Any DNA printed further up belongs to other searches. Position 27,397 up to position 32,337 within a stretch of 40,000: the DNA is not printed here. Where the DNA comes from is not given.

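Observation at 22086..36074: Compact five-gene FkbH-primed PKS/NRPS operon with no characterised counterpart that I can name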

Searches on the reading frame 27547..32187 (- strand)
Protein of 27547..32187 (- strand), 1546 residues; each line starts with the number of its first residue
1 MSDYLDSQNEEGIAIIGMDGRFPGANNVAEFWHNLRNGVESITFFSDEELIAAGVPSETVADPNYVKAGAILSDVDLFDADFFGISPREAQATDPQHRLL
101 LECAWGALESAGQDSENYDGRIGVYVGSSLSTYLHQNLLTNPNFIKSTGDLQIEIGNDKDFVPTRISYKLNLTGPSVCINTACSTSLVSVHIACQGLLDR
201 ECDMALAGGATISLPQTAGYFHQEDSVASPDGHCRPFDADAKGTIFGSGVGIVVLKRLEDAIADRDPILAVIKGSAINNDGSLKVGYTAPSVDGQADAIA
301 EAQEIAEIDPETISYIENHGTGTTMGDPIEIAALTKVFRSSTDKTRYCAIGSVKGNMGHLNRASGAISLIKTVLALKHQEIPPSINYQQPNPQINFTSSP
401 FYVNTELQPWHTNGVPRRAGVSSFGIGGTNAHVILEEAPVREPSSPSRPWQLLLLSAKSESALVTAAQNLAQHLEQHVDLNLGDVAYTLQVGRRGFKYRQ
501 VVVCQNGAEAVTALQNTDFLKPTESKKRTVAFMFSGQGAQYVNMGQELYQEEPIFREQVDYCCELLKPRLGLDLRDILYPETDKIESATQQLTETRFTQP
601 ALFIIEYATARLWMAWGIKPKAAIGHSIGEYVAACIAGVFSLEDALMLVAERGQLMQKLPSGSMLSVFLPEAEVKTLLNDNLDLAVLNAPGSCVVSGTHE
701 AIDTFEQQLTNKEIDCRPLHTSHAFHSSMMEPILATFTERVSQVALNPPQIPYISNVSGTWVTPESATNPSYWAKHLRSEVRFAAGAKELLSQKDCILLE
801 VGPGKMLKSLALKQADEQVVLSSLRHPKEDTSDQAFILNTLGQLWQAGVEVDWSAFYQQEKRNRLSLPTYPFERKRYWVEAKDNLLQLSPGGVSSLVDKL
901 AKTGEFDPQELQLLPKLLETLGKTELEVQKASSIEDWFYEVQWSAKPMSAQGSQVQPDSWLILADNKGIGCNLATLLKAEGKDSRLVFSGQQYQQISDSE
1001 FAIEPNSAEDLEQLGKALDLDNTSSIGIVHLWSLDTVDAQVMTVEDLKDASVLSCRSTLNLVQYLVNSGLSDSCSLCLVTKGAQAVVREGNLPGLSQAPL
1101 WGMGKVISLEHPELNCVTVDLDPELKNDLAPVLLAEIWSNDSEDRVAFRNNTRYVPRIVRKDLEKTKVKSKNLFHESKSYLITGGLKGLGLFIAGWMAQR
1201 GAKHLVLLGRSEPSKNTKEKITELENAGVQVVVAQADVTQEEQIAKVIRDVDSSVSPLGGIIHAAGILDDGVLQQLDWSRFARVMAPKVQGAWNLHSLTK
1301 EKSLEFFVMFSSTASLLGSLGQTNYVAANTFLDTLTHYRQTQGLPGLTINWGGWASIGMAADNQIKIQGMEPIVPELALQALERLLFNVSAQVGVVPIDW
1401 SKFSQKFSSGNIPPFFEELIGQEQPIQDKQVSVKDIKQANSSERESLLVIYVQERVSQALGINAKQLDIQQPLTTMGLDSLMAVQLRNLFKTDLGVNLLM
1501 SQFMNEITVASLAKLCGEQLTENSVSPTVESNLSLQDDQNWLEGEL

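Call 3: search_protein_families(library=pfam, proteins=[window:27547-32187:-], max_evalue=0.001)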
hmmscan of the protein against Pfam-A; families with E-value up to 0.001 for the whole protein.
window:27547-32187:- (1546 aa): 12 families
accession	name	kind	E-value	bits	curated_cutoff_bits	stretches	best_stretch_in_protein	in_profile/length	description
PF00109.32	ketoacyl-synt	-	7.3e-74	249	20.8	1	11-261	2-252/252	Beta-ketoacyl synthase, N-terminal domain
PF08659.16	KR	-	3.2e-67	226.4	22.6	1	1179-1355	2-179/180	KR domain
PF00698.26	Acyl_transf_1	-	5.8e-53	180.9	32.7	1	532-814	2-281/319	Acyl transferase domain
PF02801.28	Ketoacyl-synt_C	-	8.5e-42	142.4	20.8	1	269-387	1-118/119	Beta-ketoacyl synthase, C-terminal domain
PF22621.2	CurL-like_PKS_C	-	5.6e-24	84.3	27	1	451-514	1-64/64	CurL-like, PKS C-terminal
PF16197.11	KAsynt_C_assoc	-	6e-21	75.4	33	1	390-503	1-111/111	Ketoacyl-synthetase C-terminal extension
PF00106.31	adh_short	-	1.5e-17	64.2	26.6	1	1180-1337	3-161/195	short chain dehydrogenase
PF22336.2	RhiE-like_linker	-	5.6e-17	61.9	27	1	455-516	2-62/67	RhiE-like, KS-MAT linker domain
PF13561.12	adh_short_C2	-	1.6e-12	48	27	1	1187-1338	6-156/236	Enoyl-(Acyl carrier protein) reductase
PF21394.3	Beta-ketacyl_N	-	1.7e-10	41.3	26.9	1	983-1123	25-155/170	Beta-ketoacyl synthase-like, N-terminal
PF00550.31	PP-binding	-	2.1e-10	41.2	20.8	1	1452-1515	3-66/67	Phosphopantetheine attachment site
PF23297.2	ACP_SdgA_C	-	4.1e-10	40.1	27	1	1450-1525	13-88/95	Highly reducing polyketide synthase sdgA, C-terminal ACP domain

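Call 6: search_protein_families(library=ncbifam, proteins=[window:27547-32187:-], max_evalue=0.001)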
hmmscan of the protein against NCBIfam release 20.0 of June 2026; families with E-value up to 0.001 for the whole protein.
window:27547-32187:- (1546 aa): 152 families (the best 25 are shown)
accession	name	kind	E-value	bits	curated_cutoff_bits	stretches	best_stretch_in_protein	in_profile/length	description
NF045894.1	PKS_plus_SDR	equivalog_domain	0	1305.6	1740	1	11-1521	1-1514/1515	type I polyketide synthase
NF041183.1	Pks2_ls1_myc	equivalog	1e-229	765.4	2400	3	13-874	4-874/2086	sulfolipid-1 biosynthesis phthioceranic/hydroxyphthioceranic acid synthase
NF040607.1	mycolic_Pks13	equivalog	1.8e-178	595.8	2100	2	8-442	98-530/1680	polyketide synthase Pks13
TIGR02813.1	omega_3_PfaA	subfamily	8e-144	480.6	1010.1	4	162-862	185-929/2582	polyketide-type polyunsaturated fatty acid synthase PfaA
NF037940.1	PKS_MbtD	equivalog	2.4e-91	307.2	1150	2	454-882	9-441/978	mycobactin polyketide synthase MbtD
NF037941.1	PKS_NbtC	equivalog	2.6e-86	290.5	1150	2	1075-1505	581-1015/1027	nocobactin polyketide synthase NbtC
TIGR00128.1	fabD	equivalog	4.5e-51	174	260.9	1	530-813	3-285/290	ACP S-malonyltransferase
TIGR03150.1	fabF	equivalog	5.5e-50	170.2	493.75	1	17-435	7-406/407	beta-ketoacyl-ACP synthase II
NF005589.0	PRK07314.1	subfamily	5.4e-48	163.8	387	1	14-436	7-410/413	beta-ketoacyl-ACP synthase II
NF004970.0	PRK06333.1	subfamily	4.1e-44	151.1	525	1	13-436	6-420/424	beta-ketoacyl-ACP synthase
NF053555.1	prodigi_MBC_PigJ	equivalog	2.5e-37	128.6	900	1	169-437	499-758/759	prodigiosin MBC biosynthesis protein PigJ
NF005490.0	PRK07103.1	equivalog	4.3e-37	128.1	445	1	16-437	9-412/414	polyketide beta-ketoacyl:acyl carrier protein synthase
TIGR03131.1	malonate_mdcH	equivalog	1.1e-35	123.6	297.9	1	530-820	1-281/297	malonate decarboxylase subunit epsilon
NF058662.1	cispenta_AmcF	equivalog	2.4e-35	122.3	325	1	164-397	110-337/369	cispentacin biosynthesis acyltransferase subunit AmcF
NF006274.0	PRK08439.1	equivalog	1.7e-32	112.8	621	1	71-436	48-404/406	beta-ketoacyl-ACP synthase II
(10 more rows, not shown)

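Call 68: search_protein_families(library=pfam, proteins=[P0243], max_evalue=1e-8)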
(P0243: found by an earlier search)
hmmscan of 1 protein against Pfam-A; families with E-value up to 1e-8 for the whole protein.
P0243 (2943 aa): 16 families
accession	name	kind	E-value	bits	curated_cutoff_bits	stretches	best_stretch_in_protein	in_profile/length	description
PF00668.25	Condensation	-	1.6e-112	377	30.6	1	1538-1984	3-455/456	Condensation domain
PF00109.32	ketoacyl-synt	-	2.1e-73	247.4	20.8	1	11-261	2-252/252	Beta-ketoacyl synthase, N-terminal domain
PF08659.16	KR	-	1.8e-66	223.9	22.6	1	1179-1356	2-180/180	KR domain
PF00501.34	AMP-binding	-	2.2e-62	211.5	29.9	1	2013-2365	1-384/384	AMP-binding enzyme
PF00698.26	Acyl_transf_1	-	3.2e-54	185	32.7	1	532-814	2-281/319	Acyl transferase domain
PF02801.28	Ketoacyl-synt_C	-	1.9e-41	141.3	20.8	1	269-387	1-118/119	Beta-ketoacyl synthase, C-terminal domain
PF00550.31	PP-binding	-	2.2e-29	101.9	20.8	2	2528-2589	3-66/67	Phosphopantetheine attachment site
PF22621.2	CurL-like_PKS_C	-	3.6e-24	85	27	1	451-514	1-64/64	CurL-like, PKS C-terminal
PF16197.11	KAsynt_C_assoc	-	1.7e-20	73.9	33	1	390-503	1-111/111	Ketoacyl-synthetase C-terminal extension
PF00975.26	Thioesterase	-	1.8e-20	74.6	26.4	1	2613-2715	2-105/226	Thioesterase domain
PF22336.2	RhiE-like_linker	-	3.1e-17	62.7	27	1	455-516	2-62/67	RhiE-like, KS-MAT linker domain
PF00106.31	adh_short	-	2.8e-15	56.8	26.6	1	1180-1335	3-159/195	short chain dehydrogenase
PF23297.2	ACP_SdgA_C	-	1.4e-13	51.1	27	0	1441-1521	6-86/95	Highly reducing polyketide synthase sdgA, C-terminal ACP domain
PF13193.12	AMP-binding_C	-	3.2e-12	47.6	24.5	1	2422-2496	1-76/76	AMP-binding enzyme C-terminal domain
PF13561.12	adh_short_C2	-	4e-12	46.6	27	1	1187-1329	6-147/236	Enoyl-(Acyl carrier protein) reductase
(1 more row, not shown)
